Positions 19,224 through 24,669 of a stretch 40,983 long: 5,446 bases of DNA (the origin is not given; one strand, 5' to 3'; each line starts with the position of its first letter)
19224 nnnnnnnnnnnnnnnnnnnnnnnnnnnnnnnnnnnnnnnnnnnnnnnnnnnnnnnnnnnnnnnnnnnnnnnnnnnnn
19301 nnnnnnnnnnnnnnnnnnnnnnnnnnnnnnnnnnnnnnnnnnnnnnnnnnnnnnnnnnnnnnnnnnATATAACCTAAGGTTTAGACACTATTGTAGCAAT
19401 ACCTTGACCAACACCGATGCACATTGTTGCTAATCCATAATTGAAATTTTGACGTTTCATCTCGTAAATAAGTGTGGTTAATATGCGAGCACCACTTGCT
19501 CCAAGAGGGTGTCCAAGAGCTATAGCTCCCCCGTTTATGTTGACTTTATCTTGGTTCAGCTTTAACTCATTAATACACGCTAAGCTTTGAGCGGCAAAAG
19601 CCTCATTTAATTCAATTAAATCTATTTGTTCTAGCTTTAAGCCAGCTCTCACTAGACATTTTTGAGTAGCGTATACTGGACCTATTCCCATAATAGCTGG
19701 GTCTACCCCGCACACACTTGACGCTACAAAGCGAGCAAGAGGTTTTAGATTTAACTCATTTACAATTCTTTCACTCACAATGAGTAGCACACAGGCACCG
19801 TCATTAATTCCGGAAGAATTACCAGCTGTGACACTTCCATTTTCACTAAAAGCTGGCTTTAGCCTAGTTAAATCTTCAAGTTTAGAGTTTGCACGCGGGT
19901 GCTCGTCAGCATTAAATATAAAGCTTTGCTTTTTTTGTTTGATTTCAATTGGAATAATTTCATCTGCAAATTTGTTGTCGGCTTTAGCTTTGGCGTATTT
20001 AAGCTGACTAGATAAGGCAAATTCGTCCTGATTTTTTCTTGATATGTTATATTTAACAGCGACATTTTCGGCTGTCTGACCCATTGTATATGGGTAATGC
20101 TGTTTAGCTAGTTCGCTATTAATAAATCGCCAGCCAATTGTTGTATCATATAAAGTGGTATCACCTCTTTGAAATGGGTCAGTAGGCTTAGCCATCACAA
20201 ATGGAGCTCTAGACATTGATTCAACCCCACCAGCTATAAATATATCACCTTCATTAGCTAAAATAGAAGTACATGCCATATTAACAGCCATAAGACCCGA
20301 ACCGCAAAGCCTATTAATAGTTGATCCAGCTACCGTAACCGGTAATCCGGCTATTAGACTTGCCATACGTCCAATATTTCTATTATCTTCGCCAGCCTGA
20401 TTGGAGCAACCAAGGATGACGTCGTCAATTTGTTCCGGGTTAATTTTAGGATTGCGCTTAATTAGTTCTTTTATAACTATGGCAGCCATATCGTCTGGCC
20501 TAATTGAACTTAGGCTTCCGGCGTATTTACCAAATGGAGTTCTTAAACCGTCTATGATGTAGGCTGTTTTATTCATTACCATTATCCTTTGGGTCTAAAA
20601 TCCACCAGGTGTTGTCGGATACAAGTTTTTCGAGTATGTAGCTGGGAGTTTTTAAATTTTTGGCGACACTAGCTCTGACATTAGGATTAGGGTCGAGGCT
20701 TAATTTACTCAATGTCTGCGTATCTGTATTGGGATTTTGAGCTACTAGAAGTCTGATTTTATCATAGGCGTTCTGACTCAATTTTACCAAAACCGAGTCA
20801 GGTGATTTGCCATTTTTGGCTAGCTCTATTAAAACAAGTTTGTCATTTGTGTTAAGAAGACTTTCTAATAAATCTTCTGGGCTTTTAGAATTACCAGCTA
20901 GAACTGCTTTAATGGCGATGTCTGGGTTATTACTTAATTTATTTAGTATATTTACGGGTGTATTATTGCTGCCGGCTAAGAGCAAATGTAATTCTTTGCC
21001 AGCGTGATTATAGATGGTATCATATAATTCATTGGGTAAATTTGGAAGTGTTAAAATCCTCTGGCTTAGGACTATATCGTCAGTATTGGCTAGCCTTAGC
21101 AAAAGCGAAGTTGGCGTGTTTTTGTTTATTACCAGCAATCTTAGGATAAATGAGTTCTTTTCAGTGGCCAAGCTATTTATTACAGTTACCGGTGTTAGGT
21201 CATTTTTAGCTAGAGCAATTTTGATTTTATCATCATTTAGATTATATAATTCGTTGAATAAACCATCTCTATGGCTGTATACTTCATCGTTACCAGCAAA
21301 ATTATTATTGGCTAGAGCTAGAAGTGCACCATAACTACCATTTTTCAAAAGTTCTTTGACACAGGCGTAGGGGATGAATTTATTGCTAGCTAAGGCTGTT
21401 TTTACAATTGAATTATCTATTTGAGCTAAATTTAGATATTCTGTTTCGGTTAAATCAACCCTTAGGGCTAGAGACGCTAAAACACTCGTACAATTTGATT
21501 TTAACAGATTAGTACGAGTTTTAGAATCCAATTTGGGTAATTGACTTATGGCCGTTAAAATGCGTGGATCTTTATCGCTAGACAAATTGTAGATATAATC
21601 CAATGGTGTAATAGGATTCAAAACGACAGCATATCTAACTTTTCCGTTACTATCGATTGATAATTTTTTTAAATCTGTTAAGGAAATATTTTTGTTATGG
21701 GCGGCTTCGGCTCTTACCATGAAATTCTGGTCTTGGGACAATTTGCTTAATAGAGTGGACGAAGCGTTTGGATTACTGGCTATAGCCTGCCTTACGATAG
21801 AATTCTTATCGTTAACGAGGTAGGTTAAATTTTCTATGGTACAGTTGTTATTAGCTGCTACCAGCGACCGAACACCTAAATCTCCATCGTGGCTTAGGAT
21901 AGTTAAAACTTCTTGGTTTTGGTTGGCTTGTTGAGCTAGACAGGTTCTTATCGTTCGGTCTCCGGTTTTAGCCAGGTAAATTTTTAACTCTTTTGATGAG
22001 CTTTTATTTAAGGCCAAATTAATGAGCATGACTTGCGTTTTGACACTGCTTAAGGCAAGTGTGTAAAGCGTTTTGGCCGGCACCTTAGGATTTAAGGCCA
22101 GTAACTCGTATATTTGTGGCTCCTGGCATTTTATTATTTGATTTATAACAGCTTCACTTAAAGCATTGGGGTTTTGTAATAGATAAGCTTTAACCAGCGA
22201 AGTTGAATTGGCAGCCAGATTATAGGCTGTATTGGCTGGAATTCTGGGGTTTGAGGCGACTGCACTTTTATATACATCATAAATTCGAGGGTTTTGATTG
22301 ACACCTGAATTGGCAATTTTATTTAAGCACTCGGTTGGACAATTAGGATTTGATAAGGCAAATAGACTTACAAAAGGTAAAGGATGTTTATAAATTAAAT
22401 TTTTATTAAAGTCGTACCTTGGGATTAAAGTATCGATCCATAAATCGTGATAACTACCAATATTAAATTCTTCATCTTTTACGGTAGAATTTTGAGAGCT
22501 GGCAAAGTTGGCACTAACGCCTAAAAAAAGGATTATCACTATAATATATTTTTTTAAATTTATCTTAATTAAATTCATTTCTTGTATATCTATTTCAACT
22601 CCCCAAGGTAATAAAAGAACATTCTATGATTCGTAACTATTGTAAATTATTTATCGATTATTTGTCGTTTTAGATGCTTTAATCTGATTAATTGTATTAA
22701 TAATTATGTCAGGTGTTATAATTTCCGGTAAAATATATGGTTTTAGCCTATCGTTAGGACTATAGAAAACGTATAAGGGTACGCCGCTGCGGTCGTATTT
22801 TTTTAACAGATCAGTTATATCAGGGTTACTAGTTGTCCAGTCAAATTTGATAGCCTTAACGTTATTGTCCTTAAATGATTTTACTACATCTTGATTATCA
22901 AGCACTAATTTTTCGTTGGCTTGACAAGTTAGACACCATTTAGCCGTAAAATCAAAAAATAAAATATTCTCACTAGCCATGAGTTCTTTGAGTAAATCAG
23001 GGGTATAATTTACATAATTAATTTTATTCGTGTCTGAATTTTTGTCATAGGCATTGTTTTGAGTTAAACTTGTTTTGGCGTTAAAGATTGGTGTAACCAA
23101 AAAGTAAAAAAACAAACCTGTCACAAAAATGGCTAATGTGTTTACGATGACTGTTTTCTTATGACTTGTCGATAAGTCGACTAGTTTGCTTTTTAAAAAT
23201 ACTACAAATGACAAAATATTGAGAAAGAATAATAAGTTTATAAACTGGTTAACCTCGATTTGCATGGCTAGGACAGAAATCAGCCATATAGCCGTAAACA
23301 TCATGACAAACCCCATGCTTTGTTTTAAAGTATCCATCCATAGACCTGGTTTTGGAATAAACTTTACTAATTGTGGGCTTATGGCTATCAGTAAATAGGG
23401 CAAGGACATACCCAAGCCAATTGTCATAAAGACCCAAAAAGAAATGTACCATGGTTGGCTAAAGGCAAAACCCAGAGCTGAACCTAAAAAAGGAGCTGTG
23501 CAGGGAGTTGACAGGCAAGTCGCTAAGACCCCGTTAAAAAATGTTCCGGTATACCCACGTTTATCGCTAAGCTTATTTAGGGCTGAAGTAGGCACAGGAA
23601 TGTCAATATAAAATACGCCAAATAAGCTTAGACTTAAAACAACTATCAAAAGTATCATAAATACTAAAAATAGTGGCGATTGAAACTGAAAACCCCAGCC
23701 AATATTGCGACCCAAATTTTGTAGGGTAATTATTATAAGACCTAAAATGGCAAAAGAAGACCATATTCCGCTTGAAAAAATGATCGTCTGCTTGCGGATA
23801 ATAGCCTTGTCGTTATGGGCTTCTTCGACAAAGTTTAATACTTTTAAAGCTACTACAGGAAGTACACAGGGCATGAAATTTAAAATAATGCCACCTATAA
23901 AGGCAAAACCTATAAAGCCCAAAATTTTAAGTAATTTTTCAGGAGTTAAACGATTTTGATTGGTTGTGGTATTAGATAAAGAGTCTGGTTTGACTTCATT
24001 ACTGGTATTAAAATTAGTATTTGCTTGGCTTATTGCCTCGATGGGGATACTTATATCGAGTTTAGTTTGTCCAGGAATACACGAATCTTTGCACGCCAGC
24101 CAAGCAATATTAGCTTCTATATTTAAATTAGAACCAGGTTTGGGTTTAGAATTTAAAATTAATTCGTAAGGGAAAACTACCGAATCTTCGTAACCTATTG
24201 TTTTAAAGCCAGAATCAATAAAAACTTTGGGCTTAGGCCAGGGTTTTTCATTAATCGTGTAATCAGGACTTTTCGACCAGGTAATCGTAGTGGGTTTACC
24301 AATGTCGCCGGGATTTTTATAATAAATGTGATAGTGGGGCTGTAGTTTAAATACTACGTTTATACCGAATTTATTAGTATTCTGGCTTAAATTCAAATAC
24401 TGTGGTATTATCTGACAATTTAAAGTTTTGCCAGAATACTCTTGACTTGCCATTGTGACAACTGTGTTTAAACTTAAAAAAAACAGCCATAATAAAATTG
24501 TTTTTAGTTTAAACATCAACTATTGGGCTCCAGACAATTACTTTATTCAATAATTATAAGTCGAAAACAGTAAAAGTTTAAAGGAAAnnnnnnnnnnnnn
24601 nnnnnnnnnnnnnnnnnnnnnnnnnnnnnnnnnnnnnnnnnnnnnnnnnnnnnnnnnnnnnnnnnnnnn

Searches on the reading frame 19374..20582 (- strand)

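Call 20: search_protein_families(library=pfam, proteins=[window:19374-20582:-], max_evalue=0.001)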
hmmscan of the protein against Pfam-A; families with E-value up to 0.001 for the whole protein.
window:19374-20582:- (402 aa): 3 families
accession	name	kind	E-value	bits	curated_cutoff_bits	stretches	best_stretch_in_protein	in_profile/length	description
PF00108.29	Thiolase_N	-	9.8e-82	274.7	26.4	1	8-271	2-259/260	Thiolase, N-terminal domain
PF02803.24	Thiolase_C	-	3e-51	172.6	27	1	279-400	1-122/123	Thiolase, C-terminal domain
PF00109.32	ketoacyl-synt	-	4.8e-05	23.5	20.8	1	92-124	173-205/252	Beta-ketoacyl synthase, N-terminal domain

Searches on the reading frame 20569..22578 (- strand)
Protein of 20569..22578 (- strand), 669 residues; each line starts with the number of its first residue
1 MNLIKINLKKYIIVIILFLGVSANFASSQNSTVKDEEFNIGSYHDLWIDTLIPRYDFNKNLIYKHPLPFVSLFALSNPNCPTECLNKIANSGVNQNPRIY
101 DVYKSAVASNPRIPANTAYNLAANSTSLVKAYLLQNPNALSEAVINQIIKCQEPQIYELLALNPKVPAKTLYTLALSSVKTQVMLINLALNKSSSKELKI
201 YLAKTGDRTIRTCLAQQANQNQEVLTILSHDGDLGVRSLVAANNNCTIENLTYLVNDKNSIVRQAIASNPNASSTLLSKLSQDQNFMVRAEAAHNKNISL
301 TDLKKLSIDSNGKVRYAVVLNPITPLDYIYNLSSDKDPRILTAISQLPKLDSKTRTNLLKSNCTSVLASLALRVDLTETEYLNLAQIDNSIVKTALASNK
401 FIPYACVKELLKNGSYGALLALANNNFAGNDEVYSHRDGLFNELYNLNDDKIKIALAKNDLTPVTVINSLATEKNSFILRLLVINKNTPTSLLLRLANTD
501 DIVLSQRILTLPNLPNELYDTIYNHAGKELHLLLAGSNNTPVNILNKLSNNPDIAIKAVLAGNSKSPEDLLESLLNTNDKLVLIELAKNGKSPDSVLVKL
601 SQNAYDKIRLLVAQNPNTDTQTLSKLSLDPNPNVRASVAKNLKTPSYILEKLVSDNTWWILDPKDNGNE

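Call 20: search_protein_families(library=pfam, proteins=[window:20569-22578:-], max_evalue=0.001)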
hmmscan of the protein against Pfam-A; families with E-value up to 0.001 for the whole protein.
window:20569-22578:- (669 aa): 4 families
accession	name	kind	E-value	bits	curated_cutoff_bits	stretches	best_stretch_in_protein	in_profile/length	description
PF01816.23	LRV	-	8e-17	60.8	21.6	0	608-630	3-25/26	Leucine rich repeat variant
PF25591.1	LRV_2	-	2.8e-09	37.2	27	0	242-294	8-59/61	Leucine Rich Repeat Variant domain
PF02985.28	HEAT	-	5.2e-08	32.9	23.5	0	623-643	5-25/31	HEAT repeat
PF13646.12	HEAT_2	-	0.00031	21.4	27.7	0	268-293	28-52/88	HEAT repeats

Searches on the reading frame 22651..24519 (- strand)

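Call 20: search_protein_families(library=pfam, proteins=[window:22651-24519:-], max_evalue=0.001)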
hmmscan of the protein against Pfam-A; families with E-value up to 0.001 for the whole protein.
window:22651-24519:- (622 aa): 4 families
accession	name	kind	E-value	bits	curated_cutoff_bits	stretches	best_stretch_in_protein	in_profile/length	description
PF02683.22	DsbD_TM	-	4.8e-25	88.6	27.1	1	204-415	6-216/219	Cytochrome C biogenesis protein transmembrane domain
PF11412.14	DsbD_N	-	7.6e-15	55.4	25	1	47-154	16-114/119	Thiol:disulfide interchange protein DsbD, N-terminal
PF13899.12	Thioredoxin_7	-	3e-13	50.2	27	1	512-588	12-83/83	Thioredoxin-like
PF13098.12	Thioredoxin_2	-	4.7e-05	24.1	27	1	518-599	6-98/104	Thioredoxin-like domain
